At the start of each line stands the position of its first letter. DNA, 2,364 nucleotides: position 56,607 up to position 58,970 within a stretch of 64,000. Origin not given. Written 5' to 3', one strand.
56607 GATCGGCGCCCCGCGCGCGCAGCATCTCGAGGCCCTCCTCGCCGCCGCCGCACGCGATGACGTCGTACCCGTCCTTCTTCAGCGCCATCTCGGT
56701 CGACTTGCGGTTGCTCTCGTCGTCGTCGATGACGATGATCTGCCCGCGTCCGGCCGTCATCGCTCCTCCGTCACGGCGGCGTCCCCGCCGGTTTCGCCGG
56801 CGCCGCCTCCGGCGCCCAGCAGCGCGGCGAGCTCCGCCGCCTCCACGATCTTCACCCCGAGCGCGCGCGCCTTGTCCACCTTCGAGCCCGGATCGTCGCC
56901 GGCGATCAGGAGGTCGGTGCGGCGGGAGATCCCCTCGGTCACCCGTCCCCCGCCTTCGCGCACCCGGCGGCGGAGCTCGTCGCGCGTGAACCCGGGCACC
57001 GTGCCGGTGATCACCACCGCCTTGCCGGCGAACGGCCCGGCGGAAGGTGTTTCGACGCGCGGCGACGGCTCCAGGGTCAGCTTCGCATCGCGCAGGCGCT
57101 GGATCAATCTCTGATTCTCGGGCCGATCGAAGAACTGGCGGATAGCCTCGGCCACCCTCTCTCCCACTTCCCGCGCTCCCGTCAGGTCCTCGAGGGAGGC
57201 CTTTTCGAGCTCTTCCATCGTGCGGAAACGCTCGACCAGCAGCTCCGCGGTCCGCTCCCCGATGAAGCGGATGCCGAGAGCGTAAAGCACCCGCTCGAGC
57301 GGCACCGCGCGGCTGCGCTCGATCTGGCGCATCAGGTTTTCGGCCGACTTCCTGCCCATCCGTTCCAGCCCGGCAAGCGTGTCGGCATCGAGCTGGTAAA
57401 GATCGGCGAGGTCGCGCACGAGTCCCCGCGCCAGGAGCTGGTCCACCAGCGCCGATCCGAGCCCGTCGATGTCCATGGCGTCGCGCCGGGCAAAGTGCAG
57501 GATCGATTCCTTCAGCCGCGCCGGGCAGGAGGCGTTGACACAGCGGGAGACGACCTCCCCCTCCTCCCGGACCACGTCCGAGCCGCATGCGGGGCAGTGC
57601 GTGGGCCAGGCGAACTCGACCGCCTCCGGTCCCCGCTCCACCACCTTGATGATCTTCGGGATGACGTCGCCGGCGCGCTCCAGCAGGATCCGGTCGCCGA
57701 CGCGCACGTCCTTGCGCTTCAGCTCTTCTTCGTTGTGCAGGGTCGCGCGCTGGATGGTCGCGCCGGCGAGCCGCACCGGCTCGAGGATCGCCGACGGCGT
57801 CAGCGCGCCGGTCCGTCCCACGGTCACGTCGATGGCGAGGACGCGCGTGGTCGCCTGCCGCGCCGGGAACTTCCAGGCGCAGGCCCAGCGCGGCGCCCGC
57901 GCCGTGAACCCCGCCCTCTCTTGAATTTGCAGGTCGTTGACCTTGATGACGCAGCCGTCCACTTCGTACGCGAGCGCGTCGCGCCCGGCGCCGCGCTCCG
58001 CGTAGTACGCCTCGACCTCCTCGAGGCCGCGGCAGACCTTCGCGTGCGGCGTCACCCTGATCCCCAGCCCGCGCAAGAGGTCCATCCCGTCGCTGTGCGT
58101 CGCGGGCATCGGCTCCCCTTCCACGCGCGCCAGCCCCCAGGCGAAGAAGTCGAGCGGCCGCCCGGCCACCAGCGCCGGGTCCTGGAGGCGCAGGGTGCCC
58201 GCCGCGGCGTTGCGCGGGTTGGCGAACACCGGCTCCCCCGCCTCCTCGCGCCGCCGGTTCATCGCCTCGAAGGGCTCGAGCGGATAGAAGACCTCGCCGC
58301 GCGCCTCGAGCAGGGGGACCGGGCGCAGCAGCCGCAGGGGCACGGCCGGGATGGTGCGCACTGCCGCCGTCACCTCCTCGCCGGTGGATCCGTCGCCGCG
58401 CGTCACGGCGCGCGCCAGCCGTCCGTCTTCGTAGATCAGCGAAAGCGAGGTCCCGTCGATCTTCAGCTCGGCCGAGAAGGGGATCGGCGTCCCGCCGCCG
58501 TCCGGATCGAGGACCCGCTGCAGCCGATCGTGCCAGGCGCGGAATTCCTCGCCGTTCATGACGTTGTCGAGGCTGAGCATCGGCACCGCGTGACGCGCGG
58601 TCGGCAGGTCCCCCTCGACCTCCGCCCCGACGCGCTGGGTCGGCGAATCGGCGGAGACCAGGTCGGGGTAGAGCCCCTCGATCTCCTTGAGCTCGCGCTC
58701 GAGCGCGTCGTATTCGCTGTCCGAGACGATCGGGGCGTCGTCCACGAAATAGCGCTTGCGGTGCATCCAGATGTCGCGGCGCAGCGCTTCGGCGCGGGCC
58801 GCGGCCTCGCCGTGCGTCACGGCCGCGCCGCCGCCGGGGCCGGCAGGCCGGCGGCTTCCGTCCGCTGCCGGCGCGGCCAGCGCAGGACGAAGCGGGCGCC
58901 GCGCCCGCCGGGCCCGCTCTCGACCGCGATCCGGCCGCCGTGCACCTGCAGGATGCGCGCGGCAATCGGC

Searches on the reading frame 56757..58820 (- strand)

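Call 31: search_protein_families(library=pfam, proteins=[window:56757-58820:-], max_evalue=0.001)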
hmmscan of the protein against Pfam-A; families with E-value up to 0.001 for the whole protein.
window:56757-58820:- (687 aa): 8 families
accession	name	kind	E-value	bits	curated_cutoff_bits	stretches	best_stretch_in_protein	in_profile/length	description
PF01653.23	DNA_ligase_aden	-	8.5e-83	278.2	27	1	71-321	3-253/253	NAD-dependent DNA ligase adenylation domain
PF03120.22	DNA_ligase_OB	-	2e-31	108.1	32.9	1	324-396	1-73/79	NAD-dependent DNA ligase OB-fold domain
PF12826.13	HHH_2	-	3.9e-23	81.8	27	1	510-573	1-64/64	Helix-hairpin-helix motif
PF14520.12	HHH_5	-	5.9e-15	55.9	27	2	448-500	4-55/57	Helix-hairpin-helix domain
PF00533.33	BRCT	-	5e-13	49.5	21.3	1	595-666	4-76/78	BRCA1 C Terminus (BRCT) domain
PF03119.21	DNA_ligase_ZBD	-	7.7e-12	45.3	25.8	1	408-434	1-27/27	NAD-dependent DNA ligase C4 zinc finger domain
PF22745.1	Nlig-Ia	-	3.4e-05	24.9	27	1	9-56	5-52/92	DNA ligase-like, N-terminal NAD+-binding domain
PF12738.14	PTCB-BRCT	-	0.00014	22.3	22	1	610-661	10-61/63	twin BRCT domain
